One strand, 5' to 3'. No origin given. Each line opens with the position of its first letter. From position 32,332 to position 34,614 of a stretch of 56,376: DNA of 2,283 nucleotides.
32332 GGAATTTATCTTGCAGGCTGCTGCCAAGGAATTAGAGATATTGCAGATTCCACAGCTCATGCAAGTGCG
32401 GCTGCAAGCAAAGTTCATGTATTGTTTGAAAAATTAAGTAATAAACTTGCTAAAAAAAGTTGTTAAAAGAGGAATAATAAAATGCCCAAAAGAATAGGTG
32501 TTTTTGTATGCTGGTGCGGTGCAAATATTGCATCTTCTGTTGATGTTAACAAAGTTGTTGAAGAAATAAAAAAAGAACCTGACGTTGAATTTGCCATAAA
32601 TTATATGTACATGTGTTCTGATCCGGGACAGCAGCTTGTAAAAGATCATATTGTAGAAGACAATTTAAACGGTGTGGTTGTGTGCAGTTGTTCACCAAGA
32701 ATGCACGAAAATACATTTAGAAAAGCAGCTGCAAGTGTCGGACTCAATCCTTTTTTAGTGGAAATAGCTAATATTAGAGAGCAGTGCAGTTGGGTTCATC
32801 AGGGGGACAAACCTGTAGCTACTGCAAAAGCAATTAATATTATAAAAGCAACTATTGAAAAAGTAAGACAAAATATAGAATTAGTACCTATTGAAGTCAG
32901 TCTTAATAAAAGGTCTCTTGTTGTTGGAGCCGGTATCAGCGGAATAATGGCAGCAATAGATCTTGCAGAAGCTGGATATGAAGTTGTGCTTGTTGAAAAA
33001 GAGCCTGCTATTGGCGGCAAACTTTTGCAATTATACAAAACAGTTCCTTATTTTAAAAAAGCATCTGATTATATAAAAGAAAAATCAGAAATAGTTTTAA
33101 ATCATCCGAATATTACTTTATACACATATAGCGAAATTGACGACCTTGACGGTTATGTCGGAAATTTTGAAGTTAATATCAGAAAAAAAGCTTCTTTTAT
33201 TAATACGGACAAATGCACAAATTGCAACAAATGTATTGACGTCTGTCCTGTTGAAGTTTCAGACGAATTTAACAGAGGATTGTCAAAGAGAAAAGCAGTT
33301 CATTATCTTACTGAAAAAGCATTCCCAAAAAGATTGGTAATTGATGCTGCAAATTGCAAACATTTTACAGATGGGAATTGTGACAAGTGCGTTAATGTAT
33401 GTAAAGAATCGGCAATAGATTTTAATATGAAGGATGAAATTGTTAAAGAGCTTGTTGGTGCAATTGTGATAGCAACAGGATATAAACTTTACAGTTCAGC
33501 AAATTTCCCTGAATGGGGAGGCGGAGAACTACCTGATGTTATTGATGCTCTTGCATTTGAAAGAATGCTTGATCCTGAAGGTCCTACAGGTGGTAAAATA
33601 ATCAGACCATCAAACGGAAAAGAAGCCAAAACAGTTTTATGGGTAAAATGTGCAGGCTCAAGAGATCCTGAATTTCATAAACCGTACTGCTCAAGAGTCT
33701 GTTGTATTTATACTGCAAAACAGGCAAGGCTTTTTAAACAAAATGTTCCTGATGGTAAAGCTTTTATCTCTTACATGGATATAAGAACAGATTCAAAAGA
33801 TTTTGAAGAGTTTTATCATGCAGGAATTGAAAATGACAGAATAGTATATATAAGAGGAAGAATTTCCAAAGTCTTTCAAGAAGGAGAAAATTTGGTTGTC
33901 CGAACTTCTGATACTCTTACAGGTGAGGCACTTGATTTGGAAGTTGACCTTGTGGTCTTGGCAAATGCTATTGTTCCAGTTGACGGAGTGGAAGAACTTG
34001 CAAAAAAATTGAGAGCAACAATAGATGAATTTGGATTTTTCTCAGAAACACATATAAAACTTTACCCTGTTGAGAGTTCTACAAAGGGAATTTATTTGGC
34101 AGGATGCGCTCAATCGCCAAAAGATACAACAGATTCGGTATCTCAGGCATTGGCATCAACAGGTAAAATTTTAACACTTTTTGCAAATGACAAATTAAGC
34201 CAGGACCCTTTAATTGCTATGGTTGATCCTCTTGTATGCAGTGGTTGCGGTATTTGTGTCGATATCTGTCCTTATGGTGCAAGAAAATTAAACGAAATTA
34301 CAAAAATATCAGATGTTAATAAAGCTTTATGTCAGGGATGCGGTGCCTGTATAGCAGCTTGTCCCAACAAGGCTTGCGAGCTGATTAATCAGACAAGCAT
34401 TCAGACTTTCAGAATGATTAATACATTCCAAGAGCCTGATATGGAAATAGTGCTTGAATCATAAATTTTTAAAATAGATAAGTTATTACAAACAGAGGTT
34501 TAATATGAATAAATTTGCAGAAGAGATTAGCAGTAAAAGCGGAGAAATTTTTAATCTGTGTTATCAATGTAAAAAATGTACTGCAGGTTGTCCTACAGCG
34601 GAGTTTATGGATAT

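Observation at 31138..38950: Complementary asymmetric HdrA halves, split in module 1 and fused in module 2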

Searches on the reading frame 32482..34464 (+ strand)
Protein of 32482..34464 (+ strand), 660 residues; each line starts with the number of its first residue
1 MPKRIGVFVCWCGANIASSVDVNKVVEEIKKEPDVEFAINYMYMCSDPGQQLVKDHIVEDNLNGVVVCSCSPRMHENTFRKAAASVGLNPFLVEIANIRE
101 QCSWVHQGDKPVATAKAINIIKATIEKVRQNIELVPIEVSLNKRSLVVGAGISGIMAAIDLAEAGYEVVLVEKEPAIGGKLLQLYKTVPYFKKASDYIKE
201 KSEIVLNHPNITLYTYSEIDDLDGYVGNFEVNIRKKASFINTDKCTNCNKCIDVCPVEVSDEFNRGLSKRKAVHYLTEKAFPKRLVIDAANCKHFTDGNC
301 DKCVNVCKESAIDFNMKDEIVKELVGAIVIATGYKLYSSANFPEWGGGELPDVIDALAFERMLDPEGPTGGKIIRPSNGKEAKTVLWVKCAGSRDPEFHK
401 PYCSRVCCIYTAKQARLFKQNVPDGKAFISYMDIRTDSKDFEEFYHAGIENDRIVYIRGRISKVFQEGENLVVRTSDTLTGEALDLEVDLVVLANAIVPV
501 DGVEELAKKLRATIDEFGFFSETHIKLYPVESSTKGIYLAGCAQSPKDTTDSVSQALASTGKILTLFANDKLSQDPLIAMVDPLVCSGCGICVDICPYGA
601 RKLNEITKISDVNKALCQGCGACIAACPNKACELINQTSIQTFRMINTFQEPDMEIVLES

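Call 4: search_protein_families(library=pfam, proteins=[window:32482-34464:+], max_evalue=0.01)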
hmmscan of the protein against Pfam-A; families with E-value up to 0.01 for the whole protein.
window:32482-34464:+ (660 aa): 25 families
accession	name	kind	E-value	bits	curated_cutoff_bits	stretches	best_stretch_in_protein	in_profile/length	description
PF00037.32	Fer4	-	1.2e-16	60.2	21.1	3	581-601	3-23/24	4Fe-4S binding domain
PF13484.11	Fer4_16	-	1.8e-13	51.5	30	1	244-307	1-63/66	4Fe-4S double cluster binding domain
PF12838.12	Fer4_7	-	3.6e-13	50.2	27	3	586-631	2-52/52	4Fe-4S dicluster domain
PF13237.11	Fer4_10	-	3e-12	46.7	25.5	2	581-628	4-53/53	4Fe-4S dicluster domain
PF12837.12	Fer4_6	-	5.6e-11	42.3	25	3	240-259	4-23/24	4Fe-4S binding domain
PF12797.12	Fer4_2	-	7e-11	41.8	24.5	2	239-257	4-22/22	4Fe-4S binding domain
PF12800.12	Fer4_4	-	7.4e-10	38.7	24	2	585-599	3-17/17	4Fe-4S binding domain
PF14697.11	Fer4_21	-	2.3e-09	37.7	35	1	236-257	32-53/59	4Fe-4S dicluster domain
PF12831.13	FAD_oxidored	-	4.8e-08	33.1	27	1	146-181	3-38/416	FAD dependent oxidoreductase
PF13187.11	Fer4_9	-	5e-08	33.3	27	2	586-631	2-51/52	4Fe-4S dicluster domain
PF13450.12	NAD_binding_8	-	8.5e-08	32.8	21.9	1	147-180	1-34/68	NAD(P)-binding Rossmann-like domain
PF01266.30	DAO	-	4.4e-07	30.2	27.9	1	146-178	3-35/353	FAD dependent oxidoreductase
PF07992.20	Pyr_redox_2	-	7.2e-07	29.3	26.1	1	145-220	3-58/291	Pyridine nucleotide-disulphide oxidoreductase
PF00890.30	FAD_binding_2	-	7.8e-07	29.1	20.4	1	146-180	3-37/414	FAD binding domain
PF03486.20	HI0933_like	-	3.4e-06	27.1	50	1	145-182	3-40/244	HI0933-like protein Rossmann domain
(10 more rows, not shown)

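Call 5: search_solved_structures(query=window:32482-34464:+, show_alignments=2)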
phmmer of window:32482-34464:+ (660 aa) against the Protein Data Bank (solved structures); distinct sequences matched with E-value up to 0.001: 22.
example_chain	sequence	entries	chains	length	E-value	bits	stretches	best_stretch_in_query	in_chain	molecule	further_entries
5odc_A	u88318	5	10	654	5.4e-181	606.4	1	3-647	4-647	Heterodisulfide reductase, subunit A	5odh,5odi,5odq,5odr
8rvu_a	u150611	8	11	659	1.2e-164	552.4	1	4-634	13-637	H(2):CoB-CoM heterodisulfide,ferredoxin reductase subunit A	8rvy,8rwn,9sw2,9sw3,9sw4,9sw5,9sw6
8rvv_A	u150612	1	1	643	1.9e-164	551.8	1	4-633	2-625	H(2):CoB-CoM heterodisulfide,ferredoxin reductase subunit A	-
7bkb_A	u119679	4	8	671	3.8e-161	540.8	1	3-649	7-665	CoB--CoM heterodisulfide reductase iron-sulfur subunit A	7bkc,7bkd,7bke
9sfi_A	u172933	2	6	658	1.3e-156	525.9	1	4-646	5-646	CoB--CoM heterodisulfide reductase iron-sulfur subunit A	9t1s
6tjr_A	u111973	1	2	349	8.9e-38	133.2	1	327-566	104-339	Fumarate reductase/succinate dehydrogenase flavoprotein domain protein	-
9sw6_G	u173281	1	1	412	3e-09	39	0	585-635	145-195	Polyferredoxin protein MvhB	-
7np8_A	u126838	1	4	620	7.5e-09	37.7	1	583-634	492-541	Coenzyme F420-dependent sulfite reductase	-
7npa_A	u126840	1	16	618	2e-07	33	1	581-633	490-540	Coenzyme F420-dependent sulfite reductase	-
9r51_C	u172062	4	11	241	2.3e-06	29.5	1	524-629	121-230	F420-reducing [NiFe]-hydrogenase from Methanothermococcus thermolithotrophicus subunit gam | F420-reducing [NiFe]-hydrogenase from Methanothermococcus thermolit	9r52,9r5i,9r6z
7zc6_B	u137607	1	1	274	5.3e-06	28.3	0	585-636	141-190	RnfB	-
8a8o_C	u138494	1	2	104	8.6e-06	27.6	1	584-640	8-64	Beta-subunit of the PAPS reductase from Methanothermococcus thermolithotrophicus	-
9tn7_A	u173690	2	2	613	1.5e-05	26.8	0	586-638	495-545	Coenzyme F420 hydrogenase/dehydrogenase beta subunit domain protein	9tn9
7bkb_K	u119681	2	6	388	3e-05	25.8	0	573-632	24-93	Formylmethanofuran dehydrogenase, subunit F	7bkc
7bkb_L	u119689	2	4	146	8.6e-05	24.3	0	573-603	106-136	Formylmethanofuran dehydrogenase, subunit G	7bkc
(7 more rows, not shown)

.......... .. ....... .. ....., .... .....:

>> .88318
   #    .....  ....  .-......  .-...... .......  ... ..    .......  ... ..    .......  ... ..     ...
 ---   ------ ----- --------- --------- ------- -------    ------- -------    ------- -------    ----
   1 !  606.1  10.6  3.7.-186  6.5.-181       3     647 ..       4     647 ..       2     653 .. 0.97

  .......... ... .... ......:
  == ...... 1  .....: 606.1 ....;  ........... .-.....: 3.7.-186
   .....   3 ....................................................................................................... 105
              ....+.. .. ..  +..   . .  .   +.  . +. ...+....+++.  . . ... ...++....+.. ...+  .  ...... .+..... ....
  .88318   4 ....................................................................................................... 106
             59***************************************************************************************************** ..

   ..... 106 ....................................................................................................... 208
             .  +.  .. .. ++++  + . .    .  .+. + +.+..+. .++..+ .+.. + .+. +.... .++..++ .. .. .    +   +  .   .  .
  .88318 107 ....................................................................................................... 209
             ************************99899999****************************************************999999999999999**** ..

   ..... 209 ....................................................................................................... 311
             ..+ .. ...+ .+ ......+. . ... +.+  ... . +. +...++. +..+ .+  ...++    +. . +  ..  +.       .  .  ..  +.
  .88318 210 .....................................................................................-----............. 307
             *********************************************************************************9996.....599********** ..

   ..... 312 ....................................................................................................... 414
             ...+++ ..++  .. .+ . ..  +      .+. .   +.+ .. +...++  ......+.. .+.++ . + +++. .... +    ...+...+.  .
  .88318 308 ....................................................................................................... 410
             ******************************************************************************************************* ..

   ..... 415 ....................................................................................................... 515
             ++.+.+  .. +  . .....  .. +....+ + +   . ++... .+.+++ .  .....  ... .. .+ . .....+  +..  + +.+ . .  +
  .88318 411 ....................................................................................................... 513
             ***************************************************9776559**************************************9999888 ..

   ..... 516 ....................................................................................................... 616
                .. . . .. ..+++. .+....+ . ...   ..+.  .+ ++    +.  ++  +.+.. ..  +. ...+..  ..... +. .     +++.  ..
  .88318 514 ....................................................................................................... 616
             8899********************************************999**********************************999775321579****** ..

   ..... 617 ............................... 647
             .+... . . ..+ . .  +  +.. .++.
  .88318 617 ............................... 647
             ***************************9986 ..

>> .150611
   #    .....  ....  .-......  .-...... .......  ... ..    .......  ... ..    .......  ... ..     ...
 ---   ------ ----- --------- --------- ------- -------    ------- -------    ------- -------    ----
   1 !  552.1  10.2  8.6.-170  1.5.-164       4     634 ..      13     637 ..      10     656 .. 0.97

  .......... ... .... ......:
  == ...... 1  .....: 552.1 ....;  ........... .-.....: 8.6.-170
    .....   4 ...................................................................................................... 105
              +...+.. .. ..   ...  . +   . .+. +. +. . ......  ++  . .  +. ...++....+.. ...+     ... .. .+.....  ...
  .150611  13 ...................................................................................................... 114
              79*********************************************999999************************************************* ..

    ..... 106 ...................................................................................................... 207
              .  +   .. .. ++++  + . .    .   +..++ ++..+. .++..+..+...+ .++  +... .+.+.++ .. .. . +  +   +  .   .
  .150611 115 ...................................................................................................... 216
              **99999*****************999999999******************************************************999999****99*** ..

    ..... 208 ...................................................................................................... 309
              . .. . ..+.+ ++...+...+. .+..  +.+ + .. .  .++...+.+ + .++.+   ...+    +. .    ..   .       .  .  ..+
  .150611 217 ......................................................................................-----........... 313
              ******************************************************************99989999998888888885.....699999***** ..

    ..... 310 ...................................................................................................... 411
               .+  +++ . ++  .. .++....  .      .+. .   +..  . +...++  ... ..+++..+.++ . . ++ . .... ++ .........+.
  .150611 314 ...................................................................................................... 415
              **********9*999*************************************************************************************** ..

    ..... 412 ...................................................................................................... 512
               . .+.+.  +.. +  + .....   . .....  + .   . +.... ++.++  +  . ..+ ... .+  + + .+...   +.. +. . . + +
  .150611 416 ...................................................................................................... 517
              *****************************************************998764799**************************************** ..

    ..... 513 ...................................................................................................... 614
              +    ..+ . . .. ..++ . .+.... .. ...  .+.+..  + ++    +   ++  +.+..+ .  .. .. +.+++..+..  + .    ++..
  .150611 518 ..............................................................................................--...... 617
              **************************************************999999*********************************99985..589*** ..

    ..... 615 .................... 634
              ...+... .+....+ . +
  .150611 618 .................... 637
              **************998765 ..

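Call 12: search_protein_families(library=ncbifam, proteins=[window:32482-34464:+], max_evalue=0.00001)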
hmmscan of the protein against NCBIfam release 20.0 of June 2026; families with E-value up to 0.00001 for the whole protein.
window:32482-34464:+ (660 aa): 46 families (the best 25 are shown)
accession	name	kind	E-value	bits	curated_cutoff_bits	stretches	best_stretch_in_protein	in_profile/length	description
NF040770.1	hetero_SS_HdrA2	exception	2.9e-204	680.5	1100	1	4-653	1-644/777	CoB-CoM heterodisulfide reductase HdrA2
NF041778.1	hetero_SS_HdrA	equivalog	1.8e-167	558.5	1400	1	4-641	7-642/771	ferredoxin:CoB-CoM heterodisulfide reductase subunit HdrA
NF041891.1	hdrA_Methbact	equivalog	3.1e-163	544.9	1300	1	4-648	2-634/762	ferredoxin:CoB-CoM heterodisulfide reductase subunit HdrA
TIGR01944.1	rnfB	subfamily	2.4e-12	46.8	68.7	1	542-642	73-171/190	RnfABCDGE type electron transport complex subunit B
NF038196.1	ferrodoxin_EFR1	subfamily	3.3e-12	47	75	1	585-638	185-235/242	EFR1 family ferrodoxin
NF005504.0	PRK07118.1-3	equivalog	4.3e-12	46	437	1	586-638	142-194/293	Fe-S cluster domain-containing protein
NF005503.0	PRK07118.1-2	equivalog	1.9e-11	43.8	252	1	585-638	139-190/292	RnfABCDGE type electron transport complex subunit B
NF040864.1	HgcB_ferredoxin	equivalog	8.1e-11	41.6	99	1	584-634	14-63/93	mercury methylation ferredoxin HgcB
NF005505.0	PRK07118.1-4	equivalog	4.2e-10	39.6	378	1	586-632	143-188/265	Fe-S cluster domain-containing protein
TIGR02700.1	flavo_MJ0208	hypoth_equivalog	5.1e-10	39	251.35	1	550-633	112-195/234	dihydromethanopterin reductase (acceptor)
TIGR04395.1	cutC_activ_rSAM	equivalog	1.1e-09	38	360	0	580-638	50-109/309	choline TMA-lyase-activating enzyme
NF041836.1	rnfB_Methano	equivalog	1.2e-09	38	445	1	586-634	143-190/265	Rnf electron transport complex subunit RnfB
NF043069.1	T4HPD_activ_SAM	equivalog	8e-09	35.3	425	1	585-638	52-103/299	trans-4-hydroxy-L-proline dehydratase activase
NF043039.1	HgcAB_like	equivalog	8.5e-09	35.5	285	1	581-631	297-348/350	HgcAB-like fusion protein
NF006221.0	PRK08348.1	subfamily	1.5e-08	34.4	124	0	585-636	45-96/136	NADH-plastoquinone oxidoreductase subunit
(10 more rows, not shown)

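Call 44: search_protein_representatives(protein=window:32482-34464:+)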
Query: 660 residues. Proteins with E-value up to 0.001 (for the whole library): 12939; up to 1e-10: 6032; up to 1e-30: 2022. The best 150 are listed.
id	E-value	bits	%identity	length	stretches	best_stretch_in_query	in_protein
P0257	4.5e-251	851.2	41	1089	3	155-635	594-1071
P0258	7.8e-223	757.9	51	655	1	3-651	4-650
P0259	6.8e-222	754.8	39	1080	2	3-647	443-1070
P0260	8.8e-219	744.5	40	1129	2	4-643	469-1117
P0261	5.0e-207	705.7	48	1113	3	288-648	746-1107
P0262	2.7e-204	696.7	38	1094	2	3-648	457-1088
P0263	6.7e-195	665.6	39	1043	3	145-568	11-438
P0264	2.3e-193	660.5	39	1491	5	326-646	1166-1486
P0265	7.1e-193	658.9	39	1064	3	142-563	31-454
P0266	1.8e-190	651.0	39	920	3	143-599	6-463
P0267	1.3e-188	644.9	37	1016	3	145-574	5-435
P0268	1.3e-187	641.5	41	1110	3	201-564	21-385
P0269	1.2e-185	635.1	46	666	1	3-651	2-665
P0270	1.6e-184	631.3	37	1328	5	298-568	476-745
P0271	1.1e-182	625.3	39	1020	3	145-560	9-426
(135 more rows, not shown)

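Call 81: find_homologous_proteins(query=window:32482-34464:+, max_evalue=1e-30)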
Query window:32482-34464:+ (660 aa): 7997 proteins with E <= 1e-30 among 8000 candidates; the best 120 are listed.
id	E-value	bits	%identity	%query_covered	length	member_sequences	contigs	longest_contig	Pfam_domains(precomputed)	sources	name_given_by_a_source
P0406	0.0e+0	1512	100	100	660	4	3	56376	PF14697.12,PF13450.13,PF07992.21,PF12837.13,PF03486.21,PF12798.13,PF13484.12,PF12838.13,PF12800.13,PF12831.14,PF01266.31,PF12797.13,PF00890.31,PF00037.33,PF25160.2,PF13237.12,PF13187.12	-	-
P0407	0.0e+0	1304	85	99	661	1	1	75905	PF14697.12,PF13450.13,PF07992.21,PF12837.13,PF03486.21,PF13484.12,PF12838.13,PF12800.13,PF12831.14,PF01266.31,PF12797.13,PF00890.31,PF00037.33,PF25160.2,PF13237.12,PF13187.12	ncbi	-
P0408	0.0e+0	1301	84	100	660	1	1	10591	PF14697.12,PF13450.13,PF07992.21,PF12837.13,PF03486.21,PF13484.12,PF12838.13,PF12800.13,PF12831.14,PF01266.31,PF12797.13,PF00890.31,PF00037.33,PF13237.12,PF13187.12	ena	-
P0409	0.0e+0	1298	84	100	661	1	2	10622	PF14697.12,PF13450.13,PF07992.21,PF12837.13,PF03486.21,PF12798.13,PF13484.12,PF12838.13,PF12800.13,PF12831.14,PF01266.31,PF12797.13,PF00890.31,PF00037.33,PF25160.2,PF13237.12,PF13187.12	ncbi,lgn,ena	-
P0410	0.0e+0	1296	83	100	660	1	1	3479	PF14697.12,PF13450.13,PF07992.21,PF12837.13,PF03486.21,PF12798.13,PF13484.12,PF12838.13,PF12800.13,PF12831.14,PF01266.31,PF12797.13,PF00890.31,PF00037.33,PF13237.12,PF13187.12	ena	-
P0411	0.0e+0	1284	83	100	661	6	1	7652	PF14697.12,PF17179.10,PF13450.13,PF07992.21,PF12837.13,PF03486.21,PF12798.13,PF13484.12,PF12838.13,PF12800.13,PF12831.14,PF01266.31,PF12797.13,PF00890.31,PF00037.33,PF25160.2,PF13237.12,PF13187.12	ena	-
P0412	0.0e+0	1267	82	100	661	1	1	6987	PF14697.12,PF13450.13,PF07992.21,PF12837.13,PF03486.21,PF13484.12,PF12838.13,PF12800.13,PF12831.14,PF01266.31,PF12797.13,PF00890.31,PF00037.33,PF25160.2,PF13237.12,PF13187.12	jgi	jgi:heterodisulfide reductase subunit A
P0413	0.0e+0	1241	81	100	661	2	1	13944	PF14697.12,PF13450.13,PF07992.21,PF12837.13,PF03486.21,PF13484.12,PF12838.13,PF12800.13,PF12831.14,PF01266.31,PF12797.13,PF00890.31,PF00037.33,PF13237.12,PF13187.12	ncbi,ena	-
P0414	0.0e+0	1214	78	100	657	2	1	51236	PF14697.12,PF13450.13,PF07992.21,PF12837.13,PF03486.21,PF13484.12,PF12838.13,PF12800.13,PF12831.14,PF01266.31,PF12797.13,PF00890.31,PF00037.33,PF13237.12,PF13187.12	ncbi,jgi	-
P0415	0.0e+0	1020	99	67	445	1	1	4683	PF01266.31,PF13450.13,PF00890.31,PF07992.21,PF00037.33,PF03486.21,PF13484.12,PF12838.13,PF12831.14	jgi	-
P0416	4.7e-293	992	65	99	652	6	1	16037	PF14697.12,PF13450.13,PF07992.21,PF12837.13,PF13484.12,PF12838.13,PF12831.14,PF01266.31,PF12797.13,PF00890.31,PF00037.33,PF25160.2,PF13237.12,PF13187.12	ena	-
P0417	4.6e-283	959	63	99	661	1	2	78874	PF14697.12,PF13450.13,PF07992.21,PF12837.13,PF03486.21,PF13484.12,PF12838.13,PF12800.13,PF12831.14,PF01266.31,PF12797.13,PF00890.31,PF00037.33,PF25160.2,PF13237.12,PF13187.12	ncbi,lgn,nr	ncbi:MAG: CoB--CoM heterodisulfide reductase iron-sulfur subunit A family protein [Deltaproteobacter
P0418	1.4e-281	954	80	76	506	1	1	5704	PF14697.12,PF17179.10,PF12837.13,PF12798.13,PF13484.12,PF12838.13,PF12800.13,PF12797.13,PF00037.33,PF25160.2,PF13237.12,PF13187.12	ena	-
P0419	1.3e-275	934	63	98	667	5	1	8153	PF14697.12,PF13450.13,PF07992.21,PF12837.13,PF03486.21,PF12798.13,PF13484.12,PF12838.13,PF12800.13,PF12831.14,PF01266.31,PF01593.31,PF12797.13,PF00890.31,PF00037.33,PF13738.13,PF25160.2,PF13237.12,PF13187.12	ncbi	-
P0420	3.7e-275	932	63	98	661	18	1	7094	PF14697.12,PF13450.13,PF07992.21,PF12837.13,PF12798.13,PF13484.12,PF12838.13,PF12800.13,PF12831.14,PF01266.31,PF12797.13,PF00890.31,PF00037.33,PF25160.2,PF13237.12,PF13183.12,PF13187.12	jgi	-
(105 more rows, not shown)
